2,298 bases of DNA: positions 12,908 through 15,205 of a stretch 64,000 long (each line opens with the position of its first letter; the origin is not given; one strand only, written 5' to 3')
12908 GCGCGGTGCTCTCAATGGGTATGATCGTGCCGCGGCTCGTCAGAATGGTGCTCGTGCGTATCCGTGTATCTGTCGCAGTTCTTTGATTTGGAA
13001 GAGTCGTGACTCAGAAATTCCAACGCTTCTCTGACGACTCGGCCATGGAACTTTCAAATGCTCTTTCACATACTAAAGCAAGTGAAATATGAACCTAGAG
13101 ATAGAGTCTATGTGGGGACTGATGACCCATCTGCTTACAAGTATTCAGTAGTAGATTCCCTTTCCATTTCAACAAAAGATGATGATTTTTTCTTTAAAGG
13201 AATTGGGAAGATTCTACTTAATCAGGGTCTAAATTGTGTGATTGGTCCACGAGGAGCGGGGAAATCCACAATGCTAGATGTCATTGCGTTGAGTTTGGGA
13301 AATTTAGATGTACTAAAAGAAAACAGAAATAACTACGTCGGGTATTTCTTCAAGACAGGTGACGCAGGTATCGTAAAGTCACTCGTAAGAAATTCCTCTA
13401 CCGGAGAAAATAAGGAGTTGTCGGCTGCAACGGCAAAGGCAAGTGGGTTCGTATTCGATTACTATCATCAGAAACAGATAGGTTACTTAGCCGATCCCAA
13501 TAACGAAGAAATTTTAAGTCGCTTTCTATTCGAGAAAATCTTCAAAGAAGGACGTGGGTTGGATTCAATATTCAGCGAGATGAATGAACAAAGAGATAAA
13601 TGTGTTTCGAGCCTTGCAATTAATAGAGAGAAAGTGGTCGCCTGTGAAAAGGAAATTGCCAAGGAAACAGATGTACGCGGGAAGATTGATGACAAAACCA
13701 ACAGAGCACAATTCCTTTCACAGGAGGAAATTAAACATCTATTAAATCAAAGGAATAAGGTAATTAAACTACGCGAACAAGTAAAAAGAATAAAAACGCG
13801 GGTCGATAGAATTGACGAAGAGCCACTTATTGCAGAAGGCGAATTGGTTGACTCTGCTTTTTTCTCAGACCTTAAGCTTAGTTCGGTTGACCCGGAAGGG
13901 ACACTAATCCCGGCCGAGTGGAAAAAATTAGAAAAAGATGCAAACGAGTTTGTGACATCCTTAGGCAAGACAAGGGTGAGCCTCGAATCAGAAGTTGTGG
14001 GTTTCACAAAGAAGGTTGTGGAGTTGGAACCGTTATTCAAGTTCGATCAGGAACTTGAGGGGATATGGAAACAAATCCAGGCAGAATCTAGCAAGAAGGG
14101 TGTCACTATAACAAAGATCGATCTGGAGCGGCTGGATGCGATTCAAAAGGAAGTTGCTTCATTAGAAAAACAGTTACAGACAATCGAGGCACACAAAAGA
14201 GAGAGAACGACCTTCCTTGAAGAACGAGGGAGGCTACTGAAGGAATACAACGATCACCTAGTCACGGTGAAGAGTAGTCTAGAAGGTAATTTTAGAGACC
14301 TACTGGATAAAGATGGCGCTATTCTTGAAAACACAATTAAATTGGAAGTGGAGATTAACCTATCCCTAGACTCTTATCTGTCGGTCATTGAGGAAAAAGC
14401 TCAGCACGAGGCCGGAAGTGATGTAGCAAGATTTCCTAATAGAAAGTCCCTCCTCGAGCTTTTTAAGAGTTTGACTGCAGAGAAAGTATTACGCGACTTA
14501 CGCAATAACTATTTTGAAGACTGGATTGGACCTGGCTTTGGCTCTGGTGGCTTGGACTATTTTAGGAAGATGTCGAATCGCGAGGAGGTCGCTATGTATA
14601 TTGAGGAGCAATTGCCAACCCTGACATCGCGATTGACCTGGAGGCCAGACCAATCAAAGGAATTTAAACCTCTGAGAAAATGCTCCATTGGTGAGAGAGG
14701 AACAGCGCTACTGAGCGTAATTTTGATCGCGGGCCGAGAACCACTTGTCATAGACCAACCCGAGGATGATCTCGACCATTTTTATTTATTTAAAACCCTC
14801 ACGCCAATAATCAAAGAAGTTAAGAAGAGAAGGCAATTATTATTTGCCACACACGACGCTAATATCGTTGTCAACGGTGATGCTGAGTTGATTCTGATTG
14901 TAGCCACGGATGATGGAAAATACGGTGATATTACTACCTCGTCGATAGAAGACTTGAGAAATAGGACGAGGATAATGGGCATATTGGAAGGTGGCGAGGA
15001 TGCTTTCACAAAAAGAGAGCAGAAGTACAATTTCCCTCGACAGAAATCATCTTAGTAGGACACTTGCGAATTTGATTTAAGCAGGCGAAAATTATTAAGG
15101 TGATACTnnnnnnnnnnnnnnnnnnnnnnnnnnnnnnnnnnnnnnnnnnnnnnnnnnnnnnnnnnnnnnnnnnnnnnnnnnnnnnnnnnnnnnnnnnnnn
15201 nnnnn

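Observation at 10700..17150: AT-rich horizontally acquired island next to mobile-element remnants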

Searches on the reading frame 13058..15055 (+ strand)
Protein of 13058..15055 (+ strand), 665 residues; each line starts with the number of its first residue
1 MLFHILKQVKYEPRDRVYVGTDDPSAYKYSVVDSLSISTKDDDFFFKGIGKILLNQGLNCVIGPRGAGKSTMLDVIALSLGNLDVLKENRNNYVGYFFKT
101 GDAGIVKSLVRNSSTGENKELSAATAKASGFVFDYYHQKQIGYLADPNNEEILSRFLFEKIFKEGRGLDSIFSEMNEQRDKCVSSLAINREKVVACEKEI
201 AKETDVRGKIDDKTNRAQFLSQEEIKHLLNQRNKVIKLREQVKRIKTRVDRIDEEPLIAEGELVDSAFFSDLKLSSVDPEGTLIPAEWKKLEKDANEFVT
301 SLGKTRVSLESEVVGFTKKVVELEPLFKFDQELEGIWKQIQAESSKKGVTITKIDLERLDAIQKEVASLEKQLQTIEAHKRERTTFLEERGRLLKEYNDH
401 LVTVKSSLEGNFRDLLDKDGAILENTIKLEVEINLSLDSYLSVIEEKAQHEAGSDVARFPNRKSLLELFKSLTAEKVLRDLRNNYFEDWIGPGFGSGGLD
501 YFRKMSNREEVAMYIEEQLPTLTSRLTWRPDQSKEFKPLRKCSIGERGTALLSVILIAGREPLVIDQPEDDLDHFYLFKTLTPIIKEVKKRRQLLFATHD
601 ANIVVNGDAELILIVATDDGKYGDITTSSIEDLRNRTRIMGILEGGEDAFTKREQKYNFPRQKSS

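Call 9: search_protein_families(library=pfam, proteins=[window:13058-15055:+], max_evalue=0.1)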
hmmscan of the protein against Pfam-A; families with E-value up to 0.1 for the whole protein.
window:13058-15055:+ (665 aa): 7 families
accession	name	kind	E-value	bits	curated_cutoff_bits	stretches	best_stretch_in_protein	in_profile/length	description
PF13304.12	AAA_21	-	7.2e-10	39.8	27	1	501-604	197-303/304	AAA domain, putative AbiEii toxin, Type IV TA system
PF02463.25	SMC_N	-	1.6e-06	28.2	40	1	53-609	21-207/220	RecF/RecN/SMC N terminal domain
PF13476.12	AAA_23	-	0.00051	21.2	27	0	51-246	14-197/201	AAA domain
PF13555.12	AAA_29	-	0.0051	17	27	1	56-77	22-43/61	P-loop containing region of AAA domain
PF13758.11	Prefoldin_3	-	0.03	14.8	23.4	0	216-252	43-80/99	Prefoldin subunit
PF16740.10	SKA2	-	0.033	14.4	30.1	0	356-383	44-71/110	Spindle and kinetochore-associated protein 2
PF11847.13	GT-C_AftD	-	0.087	11.2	26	0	400-453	312-365/661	Alpha-(1->3)-arabinofuranosyltransferase, N-terminal GT-C domain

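Call 10: search_protein_families(library=padloc, proteins=[window:13058-15055:+], max_evalue=0.1)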
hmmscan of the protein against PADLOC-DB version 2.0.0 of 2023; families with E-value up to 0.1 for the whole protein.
window:13058-15055:+ (665 aa): 25 families
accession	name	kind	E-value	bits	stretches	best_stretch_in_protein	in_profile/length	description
PDLC02208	Ppl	-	3.8e-30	102.7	2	538-653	773-888/894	-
PDLC04135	mad3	-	1.3e-09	36.1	1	53-639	19-356/374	mads_3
PDLC02980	AriA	-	4.1e-09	34.8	1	474-603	166-302/304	-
PDLC04164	AriA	-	5.9e-07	27.3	1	533-611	163-243/253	-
PDLC04175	HEC-01A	-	1.1e-06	25.9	1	525-621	232-329/363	-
PDLC04182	HEC-01A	-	4.5e-06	23.9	2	58-77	33-52/406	-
PDLC04678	PDC-M49A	-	5.1e-06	23.1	1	563-622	572-632/681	-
PDLC00102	GajA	-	9e-06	22.4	1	51-100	18-67/532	AAA ATPase domain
PDLC04680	PDC-M49A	-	1.5e-05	21.8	2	561-658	560-670/674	-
PDLC00305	PtuA1|PtuA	-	3.4e-05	21.4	1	52-95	19-64/392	AAA ATPase domain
PDLC04177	HEC-01A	-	0.00012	19.3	2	550-618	286-356/393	-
PDLC00098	GajA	-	0.00013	18.8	1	52-80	19-47/534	AAA ATPase domain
PDLC02335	AbiLi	-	0.00014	19.1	1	60-618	80-254/326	AbiLi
PDLC04168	GajA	-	0.00023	18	1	53-82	21-50/570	-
PDLC04140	mad8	-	0.00039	18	1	61-247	32-129/314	mads_8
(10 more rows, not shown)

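Call 11: search_protein_families(library=ncbifam, proteins=[window:13058-15055:+], max_evalue=0.01)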
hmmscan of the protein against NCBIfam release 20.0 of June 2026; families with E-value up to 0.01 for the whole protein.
window:13058-15055:+ (665 aa): 16 families
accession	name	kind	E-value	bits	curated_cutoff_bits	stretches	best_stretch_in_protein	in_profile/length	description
NF045780.1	TrlF_fam_ATP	equivalog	3.3e-83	280.9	350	1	6-658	259-944/944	TrlF family AAA-like ATPase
NF045781.1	Spaf1101_AAA_ATP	equivalog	4e-38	131.4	475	2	532-658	702-833/836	Spaf_1101 family AAA-like ATPase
NF042955.1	Ppl_antiphage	equivalog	3.7e-32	111.2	1000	1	531-653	756-878/882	anti-phage protein Ppl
NF040873.1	AztA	equivalog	1e-06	28.5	220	0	537-612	115-190/191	zinc ABC transporter ATP-binding protein AztA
TIGR03411.1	urea_trans_UrtD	equivalog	2.1e-05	24.3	304.1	1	55-77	27-49/242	urea ABC transporter ATP-binding protein UrtD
NF008775.0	PRK11819.1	equivalog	0.00072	18.3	599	0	42-77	336-371/556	energy-dependent translational throttle protein EttA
TIGR03522.1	GldA_ABC_ATP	equivalog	0.0022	17.5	402.6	0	534-602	126-193/301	gliding motility-associated ABC transporter ATP-binding subunit GldA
NF007082.0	PRK09536.1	equivalog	0.0022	17.1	537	0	58-76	31-49/402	corrinoid ABC transporter ATPase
NF007090.0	PRK09544.1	equivalog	0.0027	17.2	306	0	59-97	33-72/251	zinc ABC transporter ATP-binding protein ZnuC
NF003034.1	PRK03918.1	equivalog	0.0029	15.6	700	0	51-80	18-47/878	DNA double-strand break repair ATPase Rad50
TIGR03873.1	F420-0_ABC_ATP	hypoth_equivalog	0.0033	16.7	372.4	0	58-77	29-48/256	putative F420-0 ABC transporter ATP-binding protein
TIGR03608.1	L_ocin_972_ABC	subfamily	0.0034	16.9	254.85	0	59-78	27-46/206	putative bacteriocin export ABC transporter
TIGR03719.1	ABC_ABC_ChvD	subfamily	0.0037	15.9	806.75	0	42-77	334-369/552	energy-dependent translational throttle protein EttA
NF053840.1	MnTportMntADein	equivalog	0.004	16.7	400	0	58-76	29-47/240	manganese ABC transporter ATP-binding protein MntA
NF000355.4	ribo_prot_ABC_F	equivalog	0.0045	15.9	380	0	518-603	408-488/499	ribosomal protection-like ABC-F family protein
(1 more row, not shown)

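Call 15: find_encoding_contigs(protein=window:13058-15055:+, flank=10000, max_places=10)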
Protein window:13058-15055:+ (665 aa): 2 contigs read that carry it; 1 place shown.
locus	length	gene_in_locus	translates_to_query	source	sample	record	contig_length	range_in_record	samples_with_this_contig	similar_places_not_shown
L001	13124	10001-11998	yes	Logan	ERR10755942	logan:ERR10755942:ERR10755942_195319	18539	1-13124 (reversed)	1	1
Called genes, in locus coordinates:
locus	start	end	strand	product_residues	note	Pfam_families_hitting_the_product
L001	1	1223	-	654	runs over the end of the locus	PF00239:Resolvase, PF07508:Recombinase, PF01381:HTH_3 (weak), PF12844:HTH_19 (faint), PF13560:HTH_31 (faint), PF20432:Xre-like-HTH (faint), PF01381:HTH_3 (weak)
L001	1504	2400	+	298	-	PF22769:DCD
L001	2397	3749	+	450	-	-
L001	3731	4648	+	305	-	PF01261:AP_endonuc_2, PF03851:UvdE (weak)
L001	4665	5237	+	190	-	-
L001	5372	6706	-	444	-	PF02534:T4SS-DNA_transf (faint), PF10412:TrwB_AAD_bind, PF12696:TraG-D_C (weak)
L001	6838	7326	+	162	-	-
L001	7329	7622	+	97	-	PF08845:SymE_toxin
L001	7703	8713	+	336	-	-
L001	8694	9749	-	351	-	PF04055:Radical_SAM, PF13186:SPASM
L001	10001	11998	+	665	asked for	PF02463:SMC_N (weak), PF13304:AAA_21 (weak)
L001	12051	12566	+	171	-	-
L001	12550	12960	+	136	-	PF00856:SET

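Call 32: find_homologous_proteins(query=window:13058-15055:+, max_evalue=1e-10)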
Query window:13058-15055:+ (665 aa): 59 proteins with E <= 1e-10 among 8000 candidates.
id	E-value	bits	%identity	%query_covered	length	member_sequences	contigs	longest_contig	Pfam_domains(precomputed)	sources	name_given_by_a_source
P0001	0.0e+0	1463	100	100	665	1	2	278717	PF02463.26,PF13304.13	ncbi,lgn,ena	-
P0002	0.0e+0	1056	72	100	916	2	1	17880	PF13476.13,PF02463.26,PF13304.13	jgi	jgi:ABC-type lipoprotein export system ATPase subunit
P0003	2.5e-291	986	66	98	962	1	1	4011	PF02463.26,PF13304.13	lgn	-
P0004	2.6e-287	973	66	98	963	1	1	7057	PF13476.13,PF02463.26,PF13304.13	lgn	-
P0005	1.6e-282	957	65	99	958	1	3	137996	PF02463.26,PF13304.13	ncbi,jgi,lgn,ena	-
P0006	3.1e-282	956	64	99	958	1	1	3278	PF02463.26,PF13304.13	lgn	-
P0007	1.2e-278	944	64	99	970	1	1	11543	PF02463.26,PF13304.13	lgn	-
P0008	1.7e-277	940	62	99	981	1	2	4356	PF13476.13,PF02463.26,PF13304.13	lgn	-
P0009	1.0e-275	934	63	100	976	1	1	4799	PF13476.13,PF13555.13,PF02463.26,PF13304.13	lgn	-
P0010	2.6e-273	926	63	98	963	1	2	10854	PF13476.13,PF02463.26,PF13304.13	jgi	-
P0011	5.8e-273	925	63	98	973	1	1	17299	PF02463.26,PF13304.13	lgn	-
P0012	2.4e-271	920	62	98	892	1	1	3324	PF13476.13,PF02463.26,PF13304.13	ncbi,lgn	-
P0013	1.5e-270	917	61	99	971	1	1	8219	PF13476.13,PF02463.26,PF13304.13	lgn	-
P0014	9.9e-270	914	61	99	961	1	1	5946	PF02463.26,PF13304.13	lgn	-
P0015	4.2e-268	909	62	98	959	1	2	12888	PF02463.26,PF13304.13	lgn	-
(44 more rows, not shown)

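Call 33: find_encoding_contigs(protein=P0002, flank=8000, max_places=3)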
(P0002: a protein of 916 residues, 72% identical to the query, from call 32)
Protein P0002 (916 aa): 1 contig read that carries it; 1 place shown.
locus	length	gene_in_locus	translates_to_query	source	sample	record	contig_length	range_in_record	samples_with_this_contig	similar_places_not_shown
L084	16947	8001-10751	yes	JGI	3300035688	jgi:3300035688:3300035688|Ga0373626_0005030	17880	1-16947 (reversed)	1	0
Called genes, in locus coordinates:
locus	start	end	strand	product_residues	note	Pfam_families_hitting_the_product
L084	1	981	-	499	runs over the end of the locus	PF00239:Resolvase, PF07508:Recombinase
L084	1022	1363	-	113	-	-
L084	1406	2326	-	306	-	-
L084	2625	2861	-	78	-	PF08845:SymE_toxin (weak)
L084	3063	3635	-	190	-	-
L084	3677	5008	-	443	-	PF10412:TrwB_AAD_bind, PF12696:TraG-D_C (weak)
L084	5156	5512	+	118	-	-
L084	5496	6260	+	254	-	PF12705:PDDEXK_1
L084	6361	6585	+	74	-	PF11680:DUF3276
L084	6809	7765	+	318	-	PF06067:DUF932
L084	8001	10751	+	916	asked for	PF02463:SMC_N (faint), PF13476:AAA_23, PF13304:AAA_21 (weak)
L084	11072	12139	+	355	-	PF00145:DNA_methylase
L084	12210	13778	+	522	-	PF02518:HATPase_c (weak), PF13589:HATPase_c_3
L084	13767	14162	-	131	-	PF03852:Vsr, PF18741:MTES_1575 (faint)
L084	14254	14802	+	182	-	-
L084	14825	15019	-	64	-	-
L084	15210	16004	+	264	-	PF05711:TylF, PF13578:Methyltransf_24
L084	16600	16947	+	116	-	?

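Call 34: find_encoding_contigs(protein=P0005, flank=8000, max_places=3)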
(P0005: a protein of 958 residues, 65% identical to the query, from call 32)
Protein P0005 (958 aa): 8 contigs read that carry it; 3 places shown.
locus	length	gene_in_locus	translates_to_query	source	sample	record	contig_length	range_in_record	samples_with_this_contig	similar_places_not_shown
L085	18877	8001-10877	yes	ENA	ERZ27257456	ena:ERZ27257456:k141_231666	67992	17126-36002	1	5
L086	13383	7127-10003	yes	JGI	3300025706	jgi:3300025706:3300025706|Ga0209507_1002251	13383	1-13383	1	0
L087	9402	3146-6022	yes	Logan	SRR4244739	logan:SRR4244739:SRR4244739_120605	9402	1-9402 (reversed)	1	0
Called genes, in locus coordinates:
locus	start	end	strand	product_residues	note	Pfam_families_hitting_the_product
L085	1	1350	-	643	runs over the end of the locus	PF01839:FG-GAP (faint), PF13517:FG-GAP_3, PF05342:Peptidase_M26_N (faint), PF07581:Glug (faint), PF01471:PG_binding_1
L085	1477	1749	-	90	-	-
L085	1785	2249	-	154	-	PF04492:Phage_rep_O (weak)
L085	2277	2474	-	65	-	-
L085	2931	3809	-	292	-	PF00589:Phage_integrase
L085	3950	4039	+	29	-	-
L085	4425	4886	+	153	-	PF04002:RadC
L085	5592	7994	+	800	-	PF01555:N6_N4_Mtase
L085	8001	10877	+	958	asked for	PF02463:SMC_N, PF13304:AAA_21 (weak)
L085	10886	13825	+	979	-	PF00270:DEAD (weak), PF04851:ResIII, PF18766:SWI2_SNF2 (weak), PF27151:YagJ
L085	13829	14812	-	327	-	PF08401:ArdcN, PF18818:MPTase-PolyVal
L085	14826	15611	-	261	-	PF03432:Relaxase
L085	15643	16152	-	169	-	-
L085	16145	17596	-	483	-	PF02534:T4SS-DNA_transf, PF10412:TrwB_AAD_bind, PF12696:TraG-D_C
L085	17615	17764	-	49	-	-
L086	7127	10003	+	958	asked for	PF02463:SMC_N, PF13304:AAA_21 (weak)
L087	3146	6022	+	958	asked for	PF02463:SMC_N, PF13304:AAA_21 (weak)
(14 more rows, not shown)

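Call 53: search_protein_families(library=padloc, proteins=[L001:1504-2400:+, L001:2397-3749:+, L001:3731-4648:+, L001:4665-5237:+, L001:5372-6706:-], max_evalue=0.001)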
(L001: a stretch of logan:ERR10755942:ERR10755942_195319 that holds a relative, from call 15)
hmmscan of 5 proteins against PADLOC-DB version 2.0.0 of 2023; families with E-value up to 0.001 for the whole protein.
L001:1504-2400:+ (298 aa): 0 families

L001:2397-3749:+ (450 aa): 0 families

L001:3731-4648:+ (305 aa): 0 families

L001:4665-5237:+ (190 aa): 0 families

L001:5372-6706:- (444 aa): 3 families
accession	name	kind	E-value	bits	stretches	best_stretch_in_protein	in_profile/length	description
PDLC04140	mad8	-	2e-17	61.7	1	36-348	25-254/314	mads_8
PDLC04105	HerA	-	7.1e-07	26.2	0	40-92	168-221/576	-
PDLC04103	HerA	-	1.2e-06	25.1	0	296-365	462-527/579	-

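Call 54: search_protein_families(library=pfam, proteins=[L001:1504-2400:+, L001:2397-3749:+, L001:3731-4648:+, L001:4665-5237:+, L001:5372-6706:-], max_evalue=0.01)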
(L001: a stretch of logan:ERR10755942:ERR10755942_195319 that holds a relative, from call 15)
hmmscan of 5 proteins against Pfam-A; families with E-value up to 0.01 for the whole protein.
L001:1504-2400:+ (298 aa): 1 family
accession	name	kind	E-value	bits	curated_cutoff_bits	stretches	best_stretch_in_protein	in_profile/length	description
PF22769.1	DCD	-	1.2e-11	45.4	27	1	20-131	21-142/153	dCTP deaminase-like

L001:2397-3749:+ (450 aa): 3 families
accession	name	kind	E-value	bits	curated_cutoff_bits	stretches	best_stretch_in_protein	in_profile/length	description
PF13738.12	Pyr_redox_3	-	3.1e-05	23.8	30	0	11-43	3-35/305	Pyridine nucleotide-disulphide oxidoreductase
PF07992.20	Pyr_redox_2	-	9.5e-05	22.4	26.1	0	8-47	3-41/291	Pyridine nucleotide-disulphide oxidoreductase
PF01134.28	GIDA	-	0.00029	20.5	22.1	0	8-71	2-62/391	Glucose inhibited division protein A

L001:3731-4648:+ (305 aa): 2 families
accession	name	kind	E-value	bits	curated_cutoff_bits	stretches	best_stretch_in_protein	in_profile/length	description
PF01261.30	AP_endonuc_2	-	6.2e-30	105.1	31.1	1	27-218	2-189/249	Xylose isomerase-like TIM barrel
PF03851.20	UvdE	-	1.7e-05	24.6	24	1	53-187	89-222/275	UV-endonuclease UvdE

L001:4665-5237:+ (190 aa): 0 families

L001:5372-6706:- (444 aa): 6 families
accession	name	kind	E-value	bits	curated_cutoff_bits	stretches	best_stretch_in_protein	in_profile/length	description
PF10412.15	TrwB_AAD_bind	-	1e-09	38.3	20.5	1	33-347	10-310/387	Type IV secretion-system coupling protein DNA-binding domain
PF12696.13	TraG-D_C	-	5.9e-06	26.7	22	1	287-356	1-76/126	TraM recognition site of TraD and TraG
PF02534.20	T4SS-DNA_transf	-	1.8e-05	24.3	20.1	0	39-119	45-122/468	Type IV secretory system Conjugative DNA transfer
PF01935.23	DUF87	-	0.00035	21.2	23.2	1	40-87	25-69/220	Helicase HerA, central domain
PF13555.12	AAA_29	-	0.00057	20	27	1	18-58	4-43/61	P-loop containing region of AAA domain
PF01580.24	FtsK_SpoIIIE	-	0.0056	16.6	24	0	17-61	19-62/221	FtsK/SpoIIIE family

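Call 84: search_dna_similar(query=window:13058-15055:+, collection=plasmids, mode=protein, max_rows=10)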
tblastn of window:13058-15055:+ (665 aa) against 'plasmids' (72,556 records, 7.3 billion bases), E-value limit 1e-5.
Records with a match: 1124; places in all: 1172; records where one place covers at least 80% of the query: 246.
Best place of each record, by identity: <60% 1124.
By first word of the organism name: Escherichia 353; Klebsiella 338; Enterobacter 53; Piscirickettsia 34; Salmonella 32; Citrobacter 28; Serratia 21; Pseudomonas 21; Raoultella 18; Yersinia 17; and 66 more.
By predicted mobility (MOB-suite, as given by PLSDB): conjugative 811; non-mobilizable 199; mobilizable 114.
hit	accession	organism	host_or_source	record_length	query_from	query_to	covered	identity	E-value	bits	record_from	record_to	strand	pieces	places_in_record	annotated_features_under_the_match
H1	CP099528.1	Providencia stuartii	-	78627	3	659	99%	25.8%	3e-18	97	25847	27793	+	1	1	DNA repair protein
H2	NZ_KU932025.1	Escherichia coli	-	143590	3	659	99%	25.6%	3e-24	116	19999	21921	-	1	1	TrlF family AAA-like ATPase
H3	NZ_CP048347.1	Escherichia coli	cell culture,environment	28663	3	659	99%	25.3%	3e-24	116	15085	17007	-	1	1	TrlF family AAA-like ATPase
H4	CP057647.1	Escherichia coli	culture,Pooled sheep faecal samples ...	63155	3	659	99%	25.3%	3e-24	116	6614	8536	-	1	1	DNA repair protein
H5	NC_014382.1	Escherichia coli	Homo sapiens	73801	3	659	99%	25.3%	3e-24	116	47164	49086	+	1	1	TrlF family AAA-like ATPase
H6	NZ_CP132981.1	Escherichia coli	animal,Beef Cattle Feces - Rectal Grab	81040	3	659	99%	25.3%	3e-24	116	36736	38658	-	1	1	TrlF family AAA-like ATPase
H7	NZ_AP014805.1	Escherichia coli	-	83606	3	659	99%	25.3%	3e-24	116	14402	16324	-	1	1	TrlF family AAA-like ATPase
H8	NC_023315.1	Escherichia coli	-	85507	3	659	99%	25.3%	3e-24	116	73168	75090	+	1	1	TrlF family AAA-like ATPase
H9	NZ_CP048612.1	Escherichia coli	WWTPs effluent Shatin WWTPs_1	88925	3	659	99%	25.3%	3e-24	116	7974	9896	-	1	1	TrlF family AAA-like ATPase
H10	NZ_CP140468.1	Escherichia coli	Homo sapiens,Bacteria,stool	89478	3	659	99%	25.3%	3e-24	116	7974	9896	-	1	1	TrlF family AAA-like ATPase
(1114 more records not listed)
